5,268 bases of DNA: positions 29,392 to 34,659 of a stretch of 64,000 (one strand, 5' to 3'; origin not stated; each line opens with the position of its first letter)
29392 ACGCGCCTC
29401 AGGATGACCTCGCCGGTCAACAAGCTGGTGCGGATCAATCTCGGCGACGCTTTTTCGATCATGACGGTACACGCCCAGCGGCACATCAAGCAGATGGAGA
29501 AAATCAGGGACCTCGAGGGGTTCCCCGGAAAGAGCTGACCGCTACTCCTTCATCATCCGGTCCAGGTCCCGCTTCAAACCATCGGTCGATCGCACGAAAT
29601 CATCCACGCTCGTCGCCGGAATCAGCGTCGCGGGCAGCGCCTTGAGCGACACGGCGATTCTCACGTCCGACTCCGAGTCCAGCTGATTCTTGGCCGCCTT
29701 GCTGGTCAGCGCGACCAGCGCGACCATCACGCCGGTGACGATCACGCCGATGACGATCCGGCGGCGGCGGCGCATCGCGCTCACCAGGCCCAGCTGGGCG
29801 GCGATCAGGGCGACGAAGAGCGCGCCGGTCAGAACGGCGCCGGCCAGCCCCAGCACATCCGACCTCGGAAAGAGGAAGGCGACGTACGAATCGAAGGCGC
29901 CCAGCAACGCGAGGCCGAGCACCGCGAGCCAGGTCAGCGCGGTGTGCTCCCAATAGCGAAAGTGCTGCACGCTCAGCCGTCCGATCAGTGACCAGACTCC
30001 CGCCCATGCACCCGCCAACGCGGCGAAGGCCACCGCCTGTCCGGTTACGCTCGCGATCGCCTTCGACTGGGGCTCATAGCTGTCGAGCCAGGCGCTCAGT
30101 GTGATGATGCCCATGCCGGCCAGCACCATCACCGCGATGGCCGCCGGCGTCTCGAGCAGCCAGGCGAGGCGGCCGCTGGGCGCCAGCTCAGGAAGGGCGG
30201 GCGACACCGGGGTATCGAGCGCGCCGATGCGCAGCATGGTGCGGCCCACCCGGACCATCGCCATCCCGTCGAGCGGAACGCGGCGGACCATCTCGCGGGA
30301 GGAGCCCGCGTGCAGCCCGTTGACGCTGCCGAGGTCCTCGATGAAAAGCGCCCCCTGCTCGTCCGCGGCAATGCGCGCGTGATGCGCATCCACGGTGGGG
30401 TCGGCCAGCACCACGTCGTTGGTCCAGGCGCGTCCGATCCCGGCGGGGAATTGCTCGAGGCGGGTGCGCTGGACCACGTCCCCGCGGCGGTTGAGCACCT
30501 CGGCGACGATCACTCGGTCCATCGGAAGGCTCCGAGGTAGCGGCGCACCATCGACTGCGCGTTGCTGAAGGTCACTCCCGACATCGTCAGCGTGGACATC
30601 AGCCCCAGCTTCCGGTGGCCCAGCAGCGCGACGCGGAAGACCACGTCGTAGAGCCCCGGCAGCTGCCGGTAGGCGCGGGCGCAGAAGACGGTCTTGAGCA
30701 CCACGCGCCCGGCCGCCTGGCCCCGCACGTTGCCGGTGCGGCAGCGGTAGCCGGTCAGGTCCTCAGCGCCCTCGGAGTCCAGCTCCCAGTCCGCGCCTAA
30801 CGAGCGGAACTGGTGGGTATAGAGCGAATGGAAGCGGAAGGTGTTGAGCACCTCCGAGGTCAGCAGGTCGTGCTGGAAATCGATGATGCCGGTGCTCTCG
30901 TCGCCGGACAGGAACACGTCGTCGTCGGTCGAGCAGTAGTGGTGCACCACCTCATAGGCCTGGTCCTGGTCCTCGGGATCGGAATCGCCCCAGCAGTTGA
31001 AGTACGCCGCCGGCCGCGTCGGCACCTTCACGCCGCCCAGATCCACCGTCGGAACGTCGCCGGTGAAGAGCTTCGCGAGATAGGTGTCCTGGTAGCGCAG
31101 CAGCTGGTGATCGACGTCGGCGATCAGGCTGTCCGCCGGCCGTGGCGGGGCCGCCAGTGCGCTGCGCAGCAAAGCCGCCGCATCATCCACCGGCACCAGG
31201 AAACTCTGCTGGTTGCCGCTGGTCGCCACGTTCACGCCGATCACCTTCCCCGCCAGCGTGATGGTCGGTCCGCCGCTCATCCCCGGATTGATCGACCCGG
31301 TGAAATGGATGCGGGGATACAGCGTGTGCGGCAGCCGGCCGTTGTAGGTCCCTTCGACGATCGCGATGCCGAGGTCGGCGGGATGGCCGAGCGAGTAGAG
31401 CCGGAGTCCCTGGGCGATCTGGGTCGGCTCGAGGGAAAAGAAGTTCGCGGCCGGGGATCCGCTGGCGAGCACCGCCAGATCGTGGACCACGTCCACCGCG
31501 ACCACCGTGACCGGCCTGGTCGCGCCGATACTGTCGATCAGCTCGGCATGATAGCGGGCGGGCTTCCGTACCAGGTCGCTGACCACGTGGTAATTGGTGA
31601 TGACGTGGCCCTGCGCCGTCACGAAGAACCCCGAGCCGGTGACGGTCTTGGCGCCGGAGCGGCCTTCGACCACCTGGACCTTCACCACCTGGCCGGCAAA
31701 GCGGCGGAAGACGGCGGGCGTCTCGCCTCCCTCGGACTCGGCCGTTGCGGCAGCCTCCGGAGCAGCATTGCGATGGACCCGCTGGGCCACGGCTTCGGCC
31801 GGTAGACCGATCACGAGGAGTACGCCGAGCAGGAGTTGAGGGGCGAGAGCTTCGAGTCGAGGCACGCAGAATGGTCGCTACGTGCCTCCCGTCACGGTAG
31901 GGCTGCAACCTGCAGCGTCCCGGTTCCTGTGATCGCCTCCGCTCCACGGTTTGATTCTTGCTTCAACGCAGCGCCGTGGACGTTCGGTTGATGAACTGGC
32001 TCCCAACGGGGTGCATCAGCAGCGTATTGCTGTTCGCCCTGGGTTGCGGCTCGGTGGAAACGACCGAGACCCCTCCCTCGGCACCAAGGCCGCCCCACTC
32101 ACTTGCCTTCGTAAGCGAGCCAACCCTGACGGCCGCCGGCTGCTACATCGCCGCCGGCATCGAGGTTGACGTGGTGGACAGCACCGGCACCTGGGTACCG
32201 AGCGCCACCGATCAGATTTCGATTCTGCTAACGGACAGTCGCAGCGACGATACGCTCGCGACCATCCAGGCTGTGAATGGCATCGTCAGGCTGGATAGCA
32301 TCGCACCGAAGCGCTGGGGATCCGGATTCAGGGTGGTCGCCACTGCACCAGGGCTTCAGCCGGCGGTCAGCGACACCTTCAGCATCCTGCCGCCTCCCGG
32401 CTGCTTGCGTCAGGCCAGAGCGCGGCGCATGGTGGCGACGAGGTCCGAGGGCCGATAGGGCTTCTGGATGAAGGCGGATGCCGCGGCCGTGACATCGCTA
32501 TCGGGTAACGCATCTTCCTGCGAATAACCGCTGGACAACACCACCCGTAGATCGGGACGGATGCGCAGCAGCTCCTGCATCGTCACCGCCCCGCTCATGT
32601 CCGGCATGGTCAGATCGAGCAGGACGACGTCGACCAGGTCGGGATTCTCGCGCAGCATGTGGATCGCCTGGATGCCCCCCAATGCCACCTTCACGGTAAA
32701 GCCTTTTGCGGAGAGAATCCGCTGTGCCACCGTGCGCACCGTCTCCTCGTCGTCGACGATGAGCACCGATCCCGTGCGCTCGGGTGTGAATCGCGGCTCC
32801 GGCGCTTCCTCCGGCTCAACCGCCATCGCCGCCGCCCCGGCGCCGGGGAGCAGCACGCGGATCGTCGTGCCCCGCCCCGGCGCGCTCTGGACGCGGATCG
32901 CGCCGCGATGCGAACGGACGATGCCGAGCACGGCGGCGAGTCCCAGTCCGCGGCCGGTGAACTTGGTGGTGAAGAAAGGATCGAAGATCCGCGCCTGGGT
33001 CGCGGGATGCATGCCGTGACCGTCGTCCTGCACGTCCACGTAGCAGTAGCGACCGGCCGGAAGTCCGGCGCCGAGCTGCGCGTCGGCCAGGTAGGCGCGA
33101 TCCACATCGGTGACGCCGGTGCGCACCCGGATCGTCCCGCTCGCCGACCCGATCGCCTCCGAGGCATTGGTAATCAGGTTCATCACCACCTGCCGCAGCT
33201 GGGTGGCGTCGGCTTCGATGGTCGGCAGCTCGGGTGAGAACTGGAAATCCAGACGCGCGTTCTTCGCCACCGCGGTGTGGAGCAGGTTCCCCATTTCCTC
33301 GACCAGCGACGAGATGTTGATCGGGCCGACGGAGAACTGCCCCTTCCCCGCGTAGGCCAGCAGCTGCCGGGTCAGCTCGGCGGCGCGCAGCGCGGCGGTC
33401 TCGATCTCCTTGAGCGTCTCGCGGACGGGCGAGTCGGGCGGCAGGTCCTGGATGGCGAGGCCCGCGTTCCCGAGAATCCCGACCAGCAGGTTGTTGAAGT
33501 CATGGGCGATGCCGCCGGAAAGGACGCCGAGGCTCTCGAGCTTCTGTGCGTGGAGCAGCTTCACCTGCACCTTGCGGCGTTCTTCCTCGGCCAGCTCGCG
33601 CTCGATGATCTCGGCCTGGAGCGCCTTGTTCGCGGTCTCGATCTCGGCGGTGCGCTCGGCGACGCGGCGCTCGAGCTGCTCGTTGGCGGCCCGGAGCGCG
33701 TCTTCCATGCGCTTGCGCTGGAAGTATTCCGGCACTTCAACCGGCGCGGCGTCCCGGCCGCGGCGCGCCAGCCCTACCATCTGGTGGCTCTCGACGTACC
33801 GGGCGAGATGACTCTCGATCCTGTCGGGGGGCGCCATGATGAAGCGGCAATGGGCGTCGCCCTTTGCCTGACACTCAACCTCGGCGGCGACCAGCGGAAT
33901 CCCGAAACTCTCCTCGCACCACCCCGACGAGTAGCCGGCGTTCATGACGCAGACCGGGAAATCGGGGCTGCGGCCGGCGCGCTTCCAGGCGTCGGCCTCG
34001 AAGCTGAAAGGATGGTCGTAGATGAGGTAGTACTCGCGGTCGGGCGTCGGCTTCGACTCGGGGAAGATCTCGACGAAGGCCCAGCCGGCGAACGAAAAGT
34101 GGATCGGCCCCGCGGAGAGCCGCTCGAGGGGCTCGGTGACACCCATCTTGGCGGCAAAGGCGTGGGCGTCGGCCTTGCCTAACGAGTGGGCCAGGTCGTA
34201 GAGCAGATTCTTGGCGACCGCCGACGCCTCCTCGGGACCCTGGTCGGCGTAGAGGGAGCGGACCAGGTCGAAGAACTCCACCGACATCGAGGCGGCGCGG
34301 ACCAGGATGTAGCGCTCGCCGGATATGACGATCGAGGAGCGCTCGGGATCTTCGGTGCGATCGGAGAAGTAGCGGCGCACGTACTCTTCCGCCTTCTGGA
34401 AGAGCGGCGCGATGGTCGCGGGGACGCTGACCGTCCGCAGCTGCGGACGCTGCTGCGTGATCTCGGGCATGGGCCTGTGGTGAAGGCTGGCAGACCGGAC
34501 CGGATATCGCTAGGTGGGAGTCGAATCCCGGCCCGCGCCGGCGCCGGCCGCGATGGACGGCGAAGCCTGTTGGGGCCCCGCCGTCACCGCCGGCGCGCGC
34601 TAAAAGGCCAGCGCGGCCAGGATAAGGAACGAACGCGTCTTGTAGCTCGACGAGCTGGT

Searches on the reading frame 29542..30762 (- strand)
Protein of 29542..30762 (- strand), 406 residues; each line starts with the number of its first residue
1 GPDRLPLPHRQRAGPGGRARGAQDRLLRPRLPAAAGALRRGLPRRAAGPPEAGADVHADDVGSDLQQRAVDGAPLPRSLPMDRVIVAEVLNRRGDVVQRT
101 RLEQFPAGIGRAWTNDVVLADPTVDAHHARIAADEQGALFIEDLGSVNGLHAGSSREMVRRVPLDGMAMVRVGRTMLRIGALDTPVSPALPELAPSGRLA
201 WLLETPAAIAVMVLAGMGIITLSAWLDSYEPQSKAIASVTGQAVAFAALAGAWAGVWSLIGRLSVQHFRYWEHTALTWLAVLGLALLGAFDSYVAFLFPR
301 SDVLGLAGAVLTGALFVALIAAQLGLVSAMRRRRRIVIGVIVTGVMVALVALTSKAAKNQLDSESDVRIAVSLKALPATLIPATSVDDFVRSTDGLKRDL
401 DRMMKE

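Call 57: search_protein_families(library=pfam, proteins=[window:29542-30762:-], max_evalue=0.00001)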
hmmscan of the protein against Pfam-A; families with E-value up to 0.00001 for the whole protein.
window:29542-30762:- (406 aa): 2 families
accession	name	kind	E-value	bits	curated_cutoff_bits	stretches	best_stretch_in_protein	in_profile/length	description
PF00498.31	FHA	-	2.4e-09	37.9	20.7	1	109-151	3-45/67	FHA domain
PF16697.10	Yop-YscD_cpl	-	4.6e-07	30.5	33.2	1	101-180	13-91/94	Inner membrane component of T3SS, cytoplasmic domain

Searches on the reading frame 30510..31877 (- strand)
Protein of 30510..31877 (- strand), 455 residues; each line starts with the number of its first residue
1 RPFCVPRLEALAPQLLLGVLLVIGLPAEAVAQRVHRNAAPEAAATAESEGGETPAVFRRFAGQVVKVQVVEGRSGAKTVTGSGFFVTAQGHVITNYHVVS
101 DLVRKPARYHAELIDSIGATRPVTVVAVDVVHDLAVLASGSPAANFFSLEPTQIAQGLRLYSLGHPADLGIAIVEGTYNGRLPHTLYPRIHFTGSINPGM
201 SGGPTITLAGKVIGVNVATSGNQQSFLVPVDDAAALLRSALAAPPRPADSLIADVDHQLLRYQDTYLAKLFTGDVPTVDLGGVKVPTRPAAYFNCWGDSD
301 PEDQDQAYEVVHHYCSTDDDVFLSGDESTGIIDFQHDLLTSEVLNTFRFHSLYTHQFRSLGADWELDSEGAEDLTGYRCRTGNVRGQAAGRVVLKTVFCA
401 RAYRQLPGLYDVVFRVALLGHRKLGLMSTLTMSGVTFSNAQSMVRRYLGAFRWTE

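Call 57: search_protein_families(library=pfam, proteins=[window:30510-31877:-], max_evalue=0.00001)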
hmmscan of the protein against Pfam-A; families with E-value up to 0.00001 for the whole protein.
window:30510-31877:- (455 aa): 1 family
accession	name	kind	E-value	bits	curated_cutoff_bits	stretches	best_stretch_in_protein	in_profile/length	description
PF13365.12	Trypsin_2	-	5.2e-23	82.8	27.6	1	81-215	1-144/144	Trypsin-like peptidase domain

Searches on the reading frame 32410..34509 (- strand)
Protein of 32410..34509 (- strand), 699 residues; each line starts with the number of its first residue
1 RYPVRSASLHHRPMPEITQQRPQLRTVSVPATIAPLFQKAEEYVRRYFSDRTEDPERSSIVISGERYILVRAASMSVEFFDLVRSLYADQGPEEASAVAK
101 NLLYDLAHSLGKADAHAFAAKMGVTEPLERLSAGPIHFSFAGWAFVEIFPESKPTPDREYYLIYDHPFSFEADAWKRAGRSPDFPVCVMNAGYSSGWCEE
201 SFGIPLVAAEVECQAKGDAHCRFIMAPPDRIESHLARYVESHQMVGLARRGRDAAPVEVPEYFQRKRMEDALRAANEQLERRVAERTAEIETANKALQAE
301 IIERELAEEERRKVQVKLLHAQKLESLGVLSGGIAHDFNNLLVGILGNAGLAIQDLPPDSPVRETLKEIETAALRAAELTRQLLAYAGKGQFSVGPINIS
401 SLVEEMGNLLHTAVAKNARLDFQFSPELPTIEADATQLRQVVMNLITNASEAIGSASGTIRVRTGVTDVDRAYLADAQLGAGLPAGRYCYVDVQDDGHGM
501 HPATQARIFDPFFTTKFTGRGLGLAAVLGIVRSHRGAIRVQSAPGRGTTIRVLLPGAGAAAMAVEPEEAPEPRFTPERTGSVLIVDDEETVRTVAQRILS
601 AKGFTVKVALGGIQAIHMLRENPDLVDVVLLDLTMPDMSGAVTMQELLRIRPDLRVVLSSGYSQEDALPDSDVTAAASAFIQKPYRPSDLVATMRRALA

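Call 57: search_protein_families(library=pfam, proteins=[window:32410-34509:-], max_evalue=0.00001)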
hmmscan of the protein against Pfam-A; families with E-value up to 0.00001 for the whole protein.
window:32410-34509:- (699 aa): 4 families
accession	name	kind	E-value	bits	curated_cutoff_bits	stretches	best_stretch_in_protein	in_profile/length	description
PF02518.31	HATPase_c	-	8.1e-21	75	26.4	1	434-555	2-108/111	Histidine kinase-, DNA gyrase B-, and HSP90-like ATPase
PF00072.30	Response_reg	-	2.8e-19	69.8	30.2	1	582-694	1-110/111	Response regulator receiver domain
PF02830.23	V4R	-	2.9e-09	37.3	31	1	185-225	20-60/62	V4R domain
PF00512.31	HisKA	-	1.8e-06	28.3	26.9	1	331-387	6-61/66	His Kinase A (phospho-acceptor) domain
